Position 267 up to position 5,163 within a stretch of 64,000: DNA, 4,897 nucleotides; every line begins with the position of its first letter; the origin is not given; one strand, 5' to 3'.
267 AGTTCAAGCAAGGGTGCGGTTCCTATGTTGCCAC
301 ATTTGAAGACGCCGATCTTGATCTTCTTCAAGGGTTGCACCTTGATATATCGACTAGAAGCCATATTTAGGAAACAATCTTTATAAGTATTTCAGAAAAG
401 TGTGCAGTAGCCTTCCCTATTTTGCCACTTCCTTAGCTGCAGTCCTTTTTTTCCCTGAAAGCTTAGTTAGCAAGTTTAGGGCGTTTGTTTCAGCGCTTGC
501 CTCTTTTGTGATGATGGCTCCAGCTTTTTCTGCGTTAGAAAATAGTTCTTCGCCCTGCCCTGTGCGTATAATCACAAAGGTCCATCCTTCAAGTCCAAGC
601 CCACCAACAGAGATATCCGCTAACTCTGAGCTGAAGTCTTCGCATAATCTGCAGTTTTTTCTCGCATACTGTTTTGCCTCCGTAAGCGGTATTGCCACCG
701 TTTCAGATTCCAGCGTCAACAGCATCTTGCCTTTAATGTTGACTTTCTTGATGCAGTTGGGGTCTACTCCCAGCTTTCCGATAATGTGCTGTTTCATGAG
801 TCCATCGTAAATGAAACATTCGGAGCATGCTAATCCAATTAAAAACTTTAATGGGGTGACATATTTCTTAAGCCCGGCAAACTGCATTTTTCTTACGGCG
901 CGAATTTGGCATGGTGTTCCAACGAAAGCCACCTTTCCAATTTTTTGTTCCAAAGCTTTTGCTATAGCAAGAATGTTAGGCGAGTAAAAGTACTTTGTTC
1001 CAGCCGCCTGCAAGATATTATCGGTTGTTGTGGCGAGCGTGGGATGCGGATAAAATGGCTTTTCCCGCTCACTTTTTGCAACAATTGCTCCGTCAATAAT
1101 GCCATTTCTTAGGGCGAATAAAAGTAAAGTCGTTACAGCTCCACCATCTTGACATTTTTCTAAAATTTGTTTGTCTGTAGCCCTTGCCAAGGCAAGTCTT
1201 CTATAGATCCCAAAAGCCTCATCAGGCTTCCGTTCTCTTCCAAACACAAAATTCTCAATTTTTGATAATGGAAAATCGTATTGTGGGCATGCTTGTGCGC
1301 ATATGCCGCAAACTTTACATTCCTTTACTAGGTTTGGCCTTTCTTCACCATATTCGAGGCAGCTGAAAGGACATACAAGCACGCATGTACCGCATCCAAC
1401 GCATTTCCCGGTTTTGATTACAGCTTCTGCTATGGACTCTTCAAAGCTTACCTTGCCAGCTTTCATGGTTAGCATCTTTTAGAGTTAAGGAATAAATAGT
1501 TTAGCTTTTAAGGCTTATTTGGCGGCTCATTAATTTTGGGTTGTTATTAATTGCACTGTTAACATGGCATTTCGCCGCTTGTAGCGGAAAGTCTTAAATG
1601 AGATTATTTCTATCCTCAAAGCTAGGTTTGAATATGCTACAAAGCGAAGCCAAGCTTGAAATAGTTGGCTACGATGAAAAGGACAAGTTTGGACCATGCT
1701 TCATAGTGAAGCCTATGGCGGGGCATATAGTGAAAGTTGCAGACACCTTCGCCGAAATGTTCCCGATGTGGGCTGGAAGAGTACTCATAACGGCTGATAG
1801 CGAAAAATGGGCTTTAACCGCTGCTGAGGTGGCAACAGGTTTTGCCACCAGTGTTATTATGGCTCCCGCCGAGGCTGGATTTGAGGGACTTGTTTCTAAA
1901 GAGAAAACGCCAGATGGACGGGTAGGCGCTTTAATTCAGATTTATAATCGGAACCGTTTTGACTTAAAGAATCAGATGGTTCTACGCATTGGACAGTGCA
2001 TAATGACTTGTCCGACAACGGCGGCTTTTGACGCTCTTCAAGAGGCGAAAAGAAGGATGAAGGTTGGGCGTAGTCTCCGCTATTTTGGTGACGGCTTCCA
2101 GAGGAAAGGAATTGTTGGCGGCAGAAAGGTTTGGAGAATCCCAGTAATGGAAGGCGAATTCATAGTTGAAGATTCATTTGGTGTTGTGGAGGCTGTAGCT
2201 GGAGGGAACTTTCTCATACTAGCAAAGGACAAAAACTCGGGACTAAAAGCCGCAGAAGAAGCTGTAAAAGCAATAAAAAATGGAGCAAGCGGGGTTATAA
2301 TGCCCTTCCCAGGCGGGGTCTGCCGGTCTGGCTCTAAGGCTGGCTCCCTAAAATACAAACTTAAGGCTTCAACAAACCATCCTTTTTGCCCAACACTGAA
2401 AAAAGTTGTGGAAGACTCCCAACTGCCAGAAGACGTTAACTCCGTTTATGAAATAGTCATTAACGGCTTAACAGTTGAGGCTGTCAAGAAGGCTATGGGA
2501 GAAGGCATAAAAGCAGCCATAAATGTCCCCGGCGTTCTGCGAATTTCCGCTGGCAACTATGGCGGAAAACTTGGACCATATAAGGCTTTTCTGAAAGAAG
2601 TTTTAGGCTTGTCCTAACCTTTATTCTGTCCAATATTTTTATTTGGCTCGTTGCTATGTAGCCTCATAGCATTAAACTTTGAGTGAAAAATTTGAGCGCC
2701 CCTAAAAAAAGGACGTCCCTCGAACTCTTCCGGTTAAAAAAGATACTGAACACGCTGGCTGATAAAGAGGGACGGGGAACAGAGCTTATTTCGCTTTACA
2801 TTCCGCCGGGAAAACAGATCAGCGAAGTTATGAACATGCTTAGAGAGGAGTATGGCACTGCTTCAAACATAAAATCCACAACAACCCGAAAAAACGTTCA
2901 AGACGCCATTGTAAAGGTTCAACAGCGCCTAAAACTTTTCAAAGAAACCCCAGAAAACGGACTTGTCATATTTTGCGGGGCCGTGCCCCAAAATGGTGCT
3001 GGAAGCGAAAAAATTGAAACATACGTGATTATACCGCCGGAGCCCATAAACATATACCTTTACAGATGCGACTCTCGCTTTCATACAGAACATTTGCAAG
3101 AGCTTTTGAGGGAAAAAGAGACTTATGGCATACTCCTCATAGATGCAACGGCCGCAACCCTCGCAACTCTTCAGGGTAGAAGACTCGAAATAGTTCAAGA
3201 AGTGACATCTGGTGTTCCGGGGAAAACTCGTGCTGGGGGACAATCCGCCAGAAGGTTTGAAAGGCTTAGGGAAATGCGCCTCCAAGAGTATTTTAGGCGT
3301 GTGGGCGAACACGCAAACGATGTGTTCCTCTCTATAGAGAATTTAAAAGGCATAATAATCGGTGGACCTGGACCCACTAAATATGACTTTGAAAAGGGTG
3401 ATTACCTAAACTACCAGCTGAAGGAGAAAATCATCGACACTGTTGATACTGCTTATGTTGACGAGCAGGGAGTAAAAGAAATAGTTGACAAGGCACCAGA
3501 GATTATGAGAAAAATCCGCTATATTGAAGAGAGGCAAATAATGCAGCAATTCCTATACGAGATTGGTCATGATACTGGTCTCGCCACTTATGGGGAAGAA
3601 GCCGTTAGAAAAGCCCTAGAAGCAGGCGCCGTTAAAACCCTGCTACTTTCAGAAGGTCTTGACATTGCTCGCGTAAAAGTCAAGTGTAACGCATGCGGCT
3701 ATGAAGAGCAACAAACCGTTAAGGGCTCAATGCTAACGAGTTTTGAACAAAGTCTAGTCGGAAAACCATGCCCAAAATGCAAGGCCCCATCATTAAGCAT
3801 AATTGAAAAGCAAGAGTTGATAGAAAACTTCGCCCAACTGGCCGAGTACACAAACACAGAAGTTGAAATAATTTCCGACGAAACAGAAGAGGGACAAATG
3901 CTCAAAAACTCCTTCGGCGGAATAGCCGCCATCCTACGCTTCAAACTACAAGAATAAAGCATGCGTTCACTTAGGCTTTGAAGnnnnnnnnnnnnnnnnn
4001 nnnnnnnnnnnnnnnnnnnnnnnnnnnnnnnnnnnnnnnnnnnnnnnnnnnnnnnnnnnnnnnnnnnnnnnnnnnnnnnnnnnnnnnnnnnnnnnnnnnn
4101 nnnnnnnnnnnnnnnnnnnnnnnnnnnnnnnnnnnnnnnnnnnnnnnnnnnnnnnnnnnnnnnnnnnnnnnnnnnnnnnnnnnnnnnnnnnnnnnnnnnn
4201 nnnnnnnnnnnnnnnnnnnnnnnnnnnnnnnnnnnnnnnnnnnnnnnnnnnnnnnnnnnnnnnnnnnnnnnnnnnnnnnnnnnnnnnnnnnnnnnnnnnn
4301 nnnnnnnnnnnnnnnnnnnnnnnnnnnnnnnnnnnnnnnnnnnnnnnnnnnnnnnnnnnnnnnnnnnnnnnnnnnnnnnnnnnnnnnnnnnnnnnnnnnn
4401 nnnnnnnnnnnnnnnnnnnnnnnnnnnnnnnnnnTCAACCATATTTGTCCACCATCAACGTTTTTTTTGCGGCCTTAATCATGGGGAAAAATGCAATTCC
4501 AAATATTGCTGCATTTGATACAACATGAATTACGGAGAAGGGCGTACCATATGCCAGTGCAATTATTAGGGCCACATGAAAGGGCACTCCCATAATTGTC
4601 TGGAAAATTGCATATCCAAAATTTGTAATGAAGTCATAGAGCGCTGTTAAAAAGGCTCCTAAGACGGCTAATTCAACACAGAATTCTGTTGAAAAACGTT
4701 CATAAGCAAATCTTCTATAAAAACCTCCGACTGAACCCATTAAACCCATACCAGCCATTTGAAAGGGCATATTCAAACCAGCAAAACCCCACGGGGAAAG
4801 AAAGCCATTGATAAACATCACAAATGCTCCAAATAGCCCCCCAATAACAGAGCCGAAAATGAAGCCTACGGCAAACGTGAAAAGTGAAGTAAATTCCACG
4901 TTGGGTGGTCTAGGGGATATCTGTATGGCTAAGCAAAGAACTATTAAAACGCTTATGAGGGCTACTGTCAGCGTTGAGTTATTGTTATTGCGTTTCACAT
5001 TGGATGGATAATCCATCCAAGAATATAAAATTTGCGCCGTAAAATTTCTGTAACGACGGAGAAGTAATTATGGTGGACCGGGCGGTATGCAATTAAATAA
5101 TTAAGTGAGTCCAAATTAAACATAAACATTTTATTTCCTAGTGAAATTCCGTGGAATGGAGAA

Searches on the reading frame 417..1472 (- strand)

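Call 55: search_protein_families(library=pfam, proteins=[window:417-1472:-], max_evalue=0.001)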
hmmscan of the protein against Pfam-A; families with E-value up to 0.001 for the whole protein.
window:417-1472:- (351 aa): 9 families
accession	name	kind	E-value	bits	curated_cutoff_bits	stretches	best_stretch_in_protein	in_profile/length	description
PF04432.18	FrhB_FdhB_C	-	4.3e-40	137.5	23.3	1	180-326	3-148/150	Coenzyme F420 hydrogenase/dehydrogenase, beta subunit C terminus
PF04422.18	FrhB_FdhB_N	-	3e-24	85.4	22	1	95-170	3-77/78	Coenzyme F420 hydrogenase/dehydrogenase, beta subunit N-term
PF00037.32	Fer4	-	2.8e-07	30.5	21.1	1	18-39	2-23/24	4Fe-4S binding domain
PF12797.12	Fer4_2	-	6.7e-06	26.2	24.5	1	18-36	4-22/22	4Fe-4S binding domain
PF12838.12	Fer4_7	-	9.3e-05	23.3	27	0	23-64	1-50/52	4Fe-4S dicluster domain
PF14697.11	Fer4_21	-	0.00015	22.2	35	1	17-64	1-53/59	4Fe-4S dicluster domain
PF12837.12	Fer4_6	-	0.00017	21.9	25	1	18-37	3-22/24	4Fe-4S binding domain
PF13237.11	Fer4_10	-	0.0002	21.7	25.5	1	18-63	3-53/53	4Fe-4S dicluster domain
PF13187.11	Fer4_9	-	0.00022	21.6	27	1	23-64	1-49/52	4Fe-4S dicluster domain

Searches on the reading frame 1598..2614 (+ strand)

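Call 55: search_protein_families(library=pfam, proteins=[window:1598-2614:+], max_evalue=0.001)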
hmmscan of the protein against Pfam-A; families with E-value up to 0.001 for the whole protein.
window:1598-2614:+ (339 aa): 2 families
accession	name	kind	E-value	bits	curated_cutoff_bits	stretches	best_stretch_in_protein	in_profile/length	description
PF02741.20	FTR_C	-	3.1e-63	212.7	25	1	186-335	1-149/149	FTR, proximal lobe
PF01913.23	FTR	-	1.9e-54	183.9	27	1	44-183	5-142/142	Formylmethanofuran-tetrahydromethanopterin formyltransferase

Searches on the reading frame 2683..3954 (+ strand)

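Call 55: search_protein_families(library=pfam, proteins=[window:2683-3954:+], max_evalue=0.001)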
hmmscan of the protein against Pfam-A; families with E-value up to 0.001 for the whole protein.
window:2683-3954:+ (424 aa): 6 families
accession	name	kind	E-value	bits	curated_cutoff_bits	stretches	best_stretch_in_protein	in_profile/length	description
PF03464.20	eRF1_2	-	1.3e-38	132.8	27.1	1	148-275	2-131/133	eRF1 domain 2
PF03465.20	eRF1_3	-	2e-29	102.6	25.8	1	280-422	1-106/106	eRF1 domain 3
PF03463.20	eRF1_1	-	5.9e-27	94.6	23.8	1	19-142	1-123/123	eRF1 domain 1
PF18854.6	baeRF_family10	-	2.4e-13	51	27.1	1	135-253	3-122/143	Bacterial archaeo-eukaryotic release factor family 10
PF18859.6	acVLRF1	-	1.3e-09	38.8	27.1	1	147-228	2-81/130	Actinobacteria/chloroflexi VLRF1 release factor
PF01155.25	HypA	-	0.00025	21.5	28.9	1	300-379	36-105/112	Hydrogenase/urease nickel incorporation, metallochaperone, hypA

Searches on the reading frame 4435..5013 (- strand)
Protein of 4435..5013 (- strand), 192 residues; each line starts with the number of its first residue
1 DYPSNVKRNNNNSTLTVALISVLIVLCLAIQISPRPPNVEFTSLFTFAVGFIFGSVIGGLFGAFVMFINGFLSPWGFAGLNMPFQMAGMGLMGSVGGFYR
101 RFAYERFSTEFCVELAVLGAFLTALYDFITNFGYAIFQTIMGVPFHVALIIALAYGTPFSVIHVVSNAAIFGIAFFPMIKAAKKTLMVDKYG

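Call 55: search_protein_families(library=pfam, proteins=[window:4435-5013:-], max_evalue=0.001)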
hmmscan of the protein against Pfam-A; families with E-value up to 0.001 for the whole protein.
window:4435-5013:- (192 aa): 1 family
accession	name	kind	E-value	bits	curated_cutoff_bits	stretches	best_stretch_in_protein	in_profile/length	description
PF07155.17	ECF-ribofla_trS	-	1.8e-05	25.2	26.7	1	17-181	7-169/172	ECF-type riboflavin transporter, S component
